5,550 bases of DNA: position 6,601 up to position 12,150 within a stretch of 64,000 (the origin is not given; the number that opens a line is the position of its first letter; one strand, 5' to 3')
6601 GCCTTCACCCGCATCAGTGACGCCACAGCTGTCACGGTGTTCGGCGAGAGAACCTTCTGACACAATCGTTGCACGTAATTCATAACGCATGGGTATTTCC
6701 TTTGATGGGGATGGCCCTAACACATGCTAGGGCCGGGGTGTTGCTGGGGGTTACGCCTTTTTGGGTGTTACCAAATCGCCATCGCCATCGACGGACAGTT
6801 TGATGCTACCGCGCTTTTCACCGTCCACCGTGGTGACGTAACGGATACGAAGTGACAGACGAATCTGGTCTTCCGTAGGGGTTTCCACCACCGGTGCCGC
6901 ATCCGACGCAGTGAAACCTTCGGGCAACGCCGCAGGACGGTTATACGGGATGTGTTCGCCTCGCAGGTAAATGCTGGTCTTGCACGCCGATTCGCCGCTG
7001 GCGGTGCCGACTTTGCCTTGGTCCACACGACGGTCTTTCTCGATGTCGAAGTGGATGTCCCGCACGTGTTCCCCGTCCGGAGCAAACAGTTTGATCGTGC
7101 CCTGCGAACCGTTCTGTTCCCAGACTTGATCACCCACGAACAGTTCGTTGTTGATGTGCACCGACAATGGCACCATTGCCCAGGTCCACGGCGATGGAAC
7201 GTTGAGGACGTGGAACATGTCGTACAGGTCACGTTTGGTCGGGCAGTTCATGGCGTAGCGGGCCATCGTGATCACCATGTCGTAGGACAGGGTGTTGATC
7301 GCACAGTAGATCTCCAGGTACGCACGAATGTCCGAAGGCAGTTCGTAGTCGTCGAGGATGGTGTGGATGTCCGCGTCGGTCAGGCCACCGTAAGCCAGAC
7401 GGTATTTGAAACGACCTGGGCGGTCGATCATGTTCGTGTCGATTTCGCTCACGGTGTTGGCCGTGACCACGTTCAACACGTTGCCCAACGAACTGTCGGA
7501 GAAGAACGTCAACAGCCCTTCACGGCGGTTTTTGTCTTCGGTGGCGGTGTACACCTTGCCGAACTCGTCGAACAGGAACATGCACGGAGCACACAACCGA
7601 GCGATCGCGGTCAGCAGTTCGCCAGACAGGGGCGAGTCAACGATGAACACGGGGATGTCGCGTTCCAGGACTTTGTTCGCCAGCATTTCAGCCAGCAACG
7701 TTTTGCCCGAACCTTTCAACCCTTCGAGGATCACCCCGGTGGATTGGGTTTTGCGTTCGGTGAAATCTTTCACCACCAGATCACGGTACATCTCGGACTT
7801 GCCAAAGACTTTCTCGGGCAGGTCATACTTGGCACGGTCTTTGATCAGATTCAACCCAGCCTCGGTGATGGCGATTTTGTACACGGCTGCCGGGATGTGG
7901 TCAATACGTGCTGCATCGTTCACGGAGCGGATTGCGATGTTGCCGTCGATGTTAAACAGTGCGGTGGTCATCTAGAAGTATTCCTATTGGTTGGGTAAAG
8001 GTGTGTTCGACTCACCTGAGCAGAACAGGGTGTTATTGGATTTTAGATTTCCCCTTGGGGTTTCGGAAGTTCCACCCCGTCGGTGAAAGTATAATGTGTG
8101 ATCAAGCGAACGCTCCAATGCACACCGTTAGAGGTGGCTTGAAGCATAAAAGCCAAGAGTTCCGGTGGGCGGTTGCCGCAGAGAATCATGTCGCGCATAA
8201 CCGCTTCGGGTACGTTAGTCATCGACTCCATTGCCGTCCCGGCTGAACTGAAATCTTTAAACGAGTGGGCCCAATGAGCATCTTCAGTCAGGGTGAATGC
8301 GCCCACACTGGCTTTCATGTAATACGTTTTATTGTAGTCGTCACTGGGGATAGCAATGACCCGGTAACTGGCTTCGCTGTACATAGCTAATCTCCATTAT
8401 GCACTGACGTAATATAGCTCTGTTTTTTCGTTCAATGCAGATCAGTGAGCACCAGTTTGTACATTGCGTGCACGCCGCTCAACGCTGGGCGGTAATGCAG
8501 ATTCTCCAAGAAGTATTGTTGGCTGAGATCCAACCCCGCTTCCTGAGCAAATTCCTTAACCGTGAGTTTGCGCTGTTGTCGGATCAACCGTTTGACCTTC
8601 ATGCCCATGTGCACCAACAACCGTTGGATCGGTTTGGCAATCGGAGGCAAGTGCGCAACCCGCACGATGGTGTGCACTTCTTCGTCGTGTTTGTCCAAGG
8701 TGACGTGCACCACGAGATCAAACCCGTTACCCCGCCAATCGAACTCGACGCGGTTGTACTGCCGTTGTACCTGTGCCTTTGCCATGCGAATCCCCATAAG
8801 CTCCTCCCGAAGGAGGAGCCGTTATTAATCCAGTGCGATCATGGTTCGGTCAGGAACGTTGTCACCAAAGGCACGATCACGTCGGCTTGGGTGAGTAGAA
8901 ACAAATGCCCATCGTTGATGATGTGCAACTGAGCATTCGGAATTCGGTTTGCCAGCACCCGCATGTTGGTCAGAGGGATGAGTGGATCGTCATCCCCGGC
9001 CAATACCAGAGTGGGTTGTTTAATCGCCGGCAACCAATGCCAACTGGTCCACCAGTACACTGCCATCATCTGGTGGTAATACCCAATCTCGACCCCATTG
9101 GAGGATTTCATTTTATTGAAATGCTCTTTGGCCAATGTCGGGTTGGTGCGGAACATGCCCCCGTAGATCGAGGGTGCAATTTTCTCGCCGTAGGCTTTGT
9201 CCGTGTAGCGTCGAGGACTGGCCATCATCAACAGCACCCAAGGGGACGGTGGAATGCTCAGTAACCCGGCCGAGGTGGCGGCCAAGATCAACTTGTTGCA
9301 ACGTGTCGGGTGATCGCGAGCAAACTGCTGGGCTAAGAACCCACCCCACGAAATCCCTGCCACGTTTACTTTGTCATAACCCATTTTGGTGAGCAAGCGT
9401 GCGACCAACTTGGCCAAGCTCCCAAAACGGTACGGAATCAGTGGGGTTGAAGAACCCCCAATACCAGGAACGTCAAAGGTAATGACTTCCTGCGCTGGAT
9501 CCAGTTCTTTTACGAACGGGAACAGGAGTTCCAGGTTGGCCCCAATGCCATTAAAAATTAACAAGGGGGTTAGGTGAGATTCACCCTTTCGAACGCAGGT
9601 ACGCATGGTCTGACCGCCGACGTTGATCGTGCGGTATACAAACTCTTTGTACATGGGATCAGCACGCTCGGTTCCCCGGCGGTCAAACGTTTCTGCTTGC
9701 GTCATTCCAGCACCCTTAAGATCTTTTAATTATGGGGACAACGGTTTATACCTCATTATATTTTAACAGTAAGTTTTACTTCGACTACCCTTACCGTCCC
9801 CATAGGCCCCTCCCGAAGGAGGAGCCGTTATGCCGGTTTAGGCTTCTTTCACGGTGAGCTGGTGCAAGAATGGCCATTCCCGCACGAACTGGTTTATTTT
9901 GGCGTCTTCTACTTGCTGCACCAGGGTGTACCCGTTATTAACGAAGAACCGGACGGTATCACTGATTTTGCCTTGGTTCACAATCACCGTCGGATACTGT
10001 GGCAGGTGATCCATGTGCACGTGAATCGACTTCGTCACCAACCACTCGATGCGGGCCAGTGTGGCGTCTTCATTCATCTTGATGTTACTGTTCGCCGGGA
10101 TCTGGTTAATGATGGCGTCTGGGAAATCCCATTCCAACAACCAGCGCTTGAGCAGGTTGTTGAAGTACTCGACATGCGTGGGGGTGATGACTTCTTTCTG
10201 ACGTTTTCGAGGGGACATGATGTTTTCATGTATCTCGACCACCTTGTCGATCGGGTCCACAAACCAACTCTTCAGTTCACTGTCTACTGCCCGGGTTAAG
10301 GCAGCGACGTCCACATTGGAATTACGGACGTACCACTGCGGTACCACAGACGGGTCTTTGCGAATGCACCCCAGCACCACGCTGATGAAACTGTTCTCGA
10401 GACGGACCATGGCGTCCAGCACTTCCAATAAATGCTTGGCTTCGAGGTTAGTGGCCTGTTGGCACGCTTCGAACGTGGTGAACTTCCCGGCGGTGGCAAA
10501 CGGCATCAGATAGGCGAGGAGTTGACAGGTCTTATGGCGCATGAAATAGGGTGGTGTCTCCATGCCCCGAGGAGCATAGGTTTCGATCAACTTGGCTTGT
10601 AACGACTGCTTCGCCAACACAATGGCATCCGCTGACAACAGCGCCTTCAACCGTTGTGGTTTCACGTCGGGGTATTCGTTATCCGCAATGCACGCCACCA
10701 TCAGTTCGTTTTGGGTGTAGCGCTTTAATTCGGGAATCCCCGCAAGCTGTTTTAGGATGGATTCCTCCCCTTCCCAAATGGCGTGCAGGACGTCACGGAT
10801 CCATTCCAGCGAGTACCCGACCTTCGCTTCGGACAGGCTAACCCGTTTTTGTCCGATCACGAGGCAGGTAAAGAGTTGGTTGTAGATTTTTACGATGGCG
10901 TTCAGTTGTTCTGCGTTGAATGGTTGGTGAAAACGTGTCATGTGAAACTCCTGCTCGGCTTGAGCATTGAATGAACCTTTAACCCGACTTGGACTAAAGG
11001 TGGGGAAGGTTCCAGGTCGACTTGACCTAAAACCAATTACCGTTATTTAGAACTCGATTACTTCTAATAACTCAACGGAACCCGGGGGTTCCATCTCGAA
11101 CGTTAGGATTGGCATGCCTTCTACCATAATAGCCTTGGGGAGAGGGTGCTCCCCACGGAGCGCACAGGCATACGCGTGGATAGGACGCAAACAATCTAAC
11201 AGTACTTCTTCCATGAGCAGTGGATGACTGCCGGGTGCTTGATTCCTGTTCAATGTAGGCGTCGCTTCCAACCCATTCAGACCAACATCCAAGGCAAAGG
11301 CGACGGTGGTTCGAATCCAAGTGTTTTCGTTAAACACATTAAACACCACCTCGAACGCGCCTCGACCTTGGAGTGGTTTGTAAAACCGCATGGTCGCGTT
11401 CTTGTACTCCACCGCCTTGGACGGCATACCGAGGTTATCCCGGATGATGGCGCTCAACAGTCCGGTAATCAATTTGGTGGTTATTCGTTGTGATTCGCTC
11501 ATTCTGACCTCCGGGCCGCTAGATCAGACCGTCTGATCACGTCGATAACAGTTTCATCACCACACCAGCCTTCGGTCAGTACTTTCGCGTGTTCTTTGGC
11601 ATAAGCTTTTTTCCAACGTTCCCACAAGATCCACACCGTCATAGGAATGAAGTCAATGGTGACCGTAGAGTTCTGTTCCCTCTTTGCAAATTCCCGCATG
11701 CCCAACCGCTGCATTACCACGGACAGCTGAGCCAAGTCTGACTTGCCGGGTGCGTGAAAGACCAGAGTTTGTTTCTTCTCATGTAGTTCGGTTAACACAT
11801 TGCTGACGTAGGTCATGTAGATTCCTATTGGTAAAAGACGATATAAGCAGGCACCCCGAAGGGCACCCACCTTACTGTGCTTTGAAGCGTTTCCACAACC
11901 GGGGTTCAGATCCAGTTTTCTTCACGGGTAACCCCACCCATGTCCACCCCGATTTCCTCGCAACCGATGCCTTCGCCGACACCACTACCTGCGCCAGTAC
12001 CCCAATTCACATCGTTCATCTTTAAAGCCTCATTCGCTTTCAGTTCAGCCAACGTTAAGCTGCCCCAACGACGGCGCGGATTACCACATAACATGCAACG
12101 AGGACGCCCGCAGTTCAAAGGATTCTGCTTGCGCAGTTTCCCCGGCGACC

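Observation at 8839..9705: Phage-encoded PHA depolymerase (PhaZ)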

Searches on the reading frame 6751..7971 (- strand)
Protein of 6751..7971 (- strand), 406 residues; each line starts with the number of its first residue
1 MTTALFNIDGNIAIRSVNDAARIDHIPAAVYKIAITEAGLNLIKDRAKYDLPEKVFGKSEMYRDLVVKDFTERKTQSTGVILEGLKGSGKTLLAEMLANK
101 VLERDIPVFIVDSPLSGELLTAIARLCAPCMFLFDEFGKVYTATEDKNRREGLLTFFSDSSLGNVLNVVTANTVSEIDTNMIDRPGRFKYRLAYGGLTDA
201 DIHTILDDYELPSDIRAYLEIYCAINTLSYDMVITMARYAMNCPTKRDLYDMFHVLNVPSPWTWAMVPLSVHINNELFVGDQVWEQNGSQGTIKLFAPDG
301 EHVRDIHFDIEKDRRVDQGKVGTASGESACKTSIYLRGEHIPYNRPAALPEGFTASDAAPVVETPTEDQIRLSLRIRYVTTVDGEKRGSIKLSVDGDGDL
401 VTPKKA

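Call 10: search_protein_families(library=phrogs, proteins=[window:6751-7971:-], max_evalue=0.001)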
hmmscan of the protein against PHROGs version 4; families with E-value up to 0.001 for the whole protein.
window:6751-7971:- (406 aa): 3 families
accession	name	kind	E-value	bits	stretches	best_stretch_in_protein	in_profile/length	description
phrog_2376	-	other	1.1e-47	164.1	1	9-262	7-258/363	ATPase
phrog_7485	-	unknown function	0.00022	21.3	0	78-205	228-370/430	-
phrog_6841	-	unknown function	0.001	19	0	49-126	30-103/470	-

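Call 57: search_protein_families(library=pfam, proteins=[window:6751-7971:-], max_evalue=0.01)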
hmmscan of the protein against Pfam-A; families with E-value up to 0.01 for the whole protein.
window:6751-7971:- (406 aa): 3 families
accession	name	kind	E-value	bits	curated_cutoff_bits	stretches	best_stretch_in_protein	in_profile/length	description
PF00004.35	AAA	-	1.4e-08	35.7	21.2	1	80-192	1-127/131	ATPase family associated with various cellular activities (AAA)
PF20720.3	nSTAND3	-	2.4e-06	27.8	27.2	1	77-159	17-97/155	Novel STAND NTPase 3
PF13401.12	AAA_22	-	0.0056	17.4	27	0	80-121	8-49/130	AAA domain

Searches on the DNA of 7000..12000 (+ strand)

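Call 6: search_dna_similar(query=window:7000-12000:+, collection=phages, mode=near, max_rows=20)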
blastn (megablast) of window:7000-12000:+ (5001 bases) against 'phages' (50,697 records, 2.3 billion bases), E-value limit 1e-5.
No match.

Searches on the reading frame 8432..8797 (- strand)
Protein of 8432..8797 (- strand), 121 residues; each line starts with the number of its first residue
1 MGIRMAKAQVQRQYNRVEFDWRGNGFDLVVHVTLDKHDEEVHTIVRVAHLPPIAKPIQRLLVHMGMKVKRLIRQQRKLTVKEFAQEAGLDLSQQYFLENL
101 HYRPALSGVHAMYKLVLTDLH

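Call 53: search_dna_similar(query=window:8432-8797:-, collection=phages, mode=protein, max_rows=12, max_evalue=0.001)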
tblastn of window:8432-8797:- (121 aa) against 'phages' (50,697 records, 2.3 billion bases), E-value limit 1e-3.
No match.

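Call 57: search_protein_families(library=pfam, proteins=[window:8432-8797:-], max_evalue=0.01)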
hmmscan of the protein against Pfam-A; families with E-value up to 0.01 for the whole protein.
window:8432-8797:- (121 aa): 0 families

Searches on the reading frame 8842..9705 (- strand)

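Call 4: search_protein_families(library=pfam, proteins=[window:8842-9705:-], max_evalue=0.01)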
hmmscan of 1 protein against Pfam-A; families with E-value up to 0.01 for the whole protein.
window:8842-9705:- (288 aa): 5 families
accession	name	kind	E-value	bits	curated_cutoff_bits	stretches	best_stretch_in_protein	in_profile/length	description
PF00561.26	Abhydrolase_1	-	4.3e-34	118.7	25.8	1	47-272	2-243/245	alpha/beta hydrolase fold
PF12146.15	Hydrolase_4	-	3.8e-12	46.4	27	1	49-263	8-227/239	Serine aminopeptidase, S33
PF12697.13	Abhydrolase_6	-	4.3e-12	47.6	26.3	1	61-278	13-215/217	Alpha/beta hydrolase family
PF09752.15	ABHD18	-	0.00032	20.4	21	1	102-279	166-343/351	Alpha/beta hydrolase domain containing 18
PF08386.16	Abhydrolase_4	-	0.0017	18.9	21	1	229-287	34-93/103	TAP-like protein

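Call 5: search_protein_families(library=ncbifam, proteins=[window:8842-9705:-], max_evalue=0.01)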
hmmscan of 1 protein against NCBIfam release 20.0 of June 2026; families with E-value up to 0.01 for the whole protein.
window:8842-9705:- (288 aa): 33 families (the best 25 are shown)
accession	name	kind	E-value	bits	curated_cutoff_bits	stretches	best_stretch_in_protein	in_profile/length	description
TIGR02240.1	PHA_depoly_arom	equivalog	1.4e-118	395.3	250.6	1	22-287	2-265/276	poly(3-hydroxyalkanoate) depolymerase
NF051488.1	bifunc_PcaDC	exception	3e-32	112.2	390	1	40-286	7-251/375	bifunctional 3-oxoadipate enol-lactonase/4-carboxymuconolactone decarboxylase PcaDC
TIGR02427.1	protocat_pcaD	equivalog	3.5e-29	101.9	255.85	1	46-286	13-251/251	3-oxoadipate enol-lactonase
NF051487.1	bifunc_PcaCD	exception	1.1e-23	84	430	1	39-286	166-412/413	bifunctional 4-carboxymuconolactone decarboxylase/3-oxoadipate enol-lactonase PcaCD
NF011457.0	PRK14875.1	equivalog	3e-18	65.9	307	1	21-148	109-234/372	acetoin dehydrogenase dihydrolipoyllysine-residue acetyltransferase subunit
TIGR03611.1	RutD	equivalog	9.2e-16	58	238.5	2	48-141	16-110/258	pyrimidine utilization protein D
NF045632.1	hydroxlase_HsaD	equivalog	1e-14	54.2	400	2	40-145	29-138/290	4,5:9,10-diseco-3-hydroxy-5,9,17-trioxoandrosta-1(10),2-diene-4-oate hydrolase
NF050089.1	i_nPHAscl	equivalog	2.6e-14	53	300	1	64-144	37-117/288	intracellular short-chain-length polyhydroxyalkanoate depolymerase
TIGR01250.1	pro_imino_pep_2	subfamily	1.6e-13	50.9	167.65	2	38-144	18-129/288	proline iminopeptidase-family hydrolase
TIGR03056.1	bchO_mg_che_rel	equivalog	6.2e-13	48.4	172.55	2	212-285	202-277/278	alpha/beta fold hydrolase BchO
TIGR01738.1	bioH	equivalog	3.3e-12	46.6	206.95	1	48-148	7-102/245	pimeloyl-ACP methyl ester esterase BioH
NF053683.1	esterase_mleBRB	exception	1.7e-11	44.2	585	2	70-154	50-137/280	BRB family alpha/beta fold macrolide esterase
TIGR03343.1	biphenyl_bphD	equivalog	2.6e-11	43.3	462.15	1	72-286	61-281/282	2-hydroxy-6-oxo-6-phenylhexa-2,4-dienoate hydrolase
NF052610.1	macro_16_ester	equivalog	1.1e-10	41.3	420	2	74-146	54-129/281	alpha/beta fold macrolide esterase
NF041759.1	mac_hydro_EstT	equivalog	2.1e-10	40.3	450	2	74-145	53-127/278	macrolide hydrolase EstT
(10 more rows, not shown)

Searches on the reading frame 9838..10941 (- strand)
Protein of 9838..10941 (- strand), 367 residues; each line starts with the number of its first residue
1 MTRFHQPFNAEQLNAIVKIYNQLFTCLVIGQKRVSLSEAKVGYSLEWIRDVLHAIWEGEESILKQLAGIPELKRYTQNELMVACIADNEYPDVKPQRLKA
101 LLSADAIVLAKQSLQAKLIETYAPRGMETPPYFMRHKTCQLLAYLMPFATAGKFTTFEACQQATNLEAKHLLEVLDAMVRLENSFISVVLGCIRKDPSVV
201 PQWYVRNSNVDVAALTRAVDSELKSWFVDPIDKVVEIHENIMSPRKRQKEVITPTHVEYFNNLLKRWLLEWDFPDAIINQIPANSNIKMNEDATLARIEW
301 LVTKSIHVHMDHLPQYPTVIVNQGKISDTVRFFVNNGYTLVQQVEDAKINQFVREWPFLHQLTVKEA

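Call 10: search_protein_families(library=phrogs, proteins=[window:9838-10941:-], max_evalue=0.001)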
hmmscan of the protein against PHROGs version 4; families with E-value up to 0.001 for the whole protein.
window:9838-10941:- (367 aa): 0 families

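Call 52: search_dna_similar(query=window:9838-10941:-, collection=phages, mode=protein, max_rows=12, max_evalue=0.001)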
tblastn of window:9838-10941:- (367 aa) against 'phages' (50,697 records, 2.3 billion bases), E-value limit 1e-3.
No match.

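Call 57: search_protein_families(library=pfam, proteins=[window:9838-10941:-], max_evalue=0.01)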
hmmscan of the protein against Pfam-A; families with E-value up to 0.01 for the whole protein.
window:9838-10941:- (367 aa): 0 families
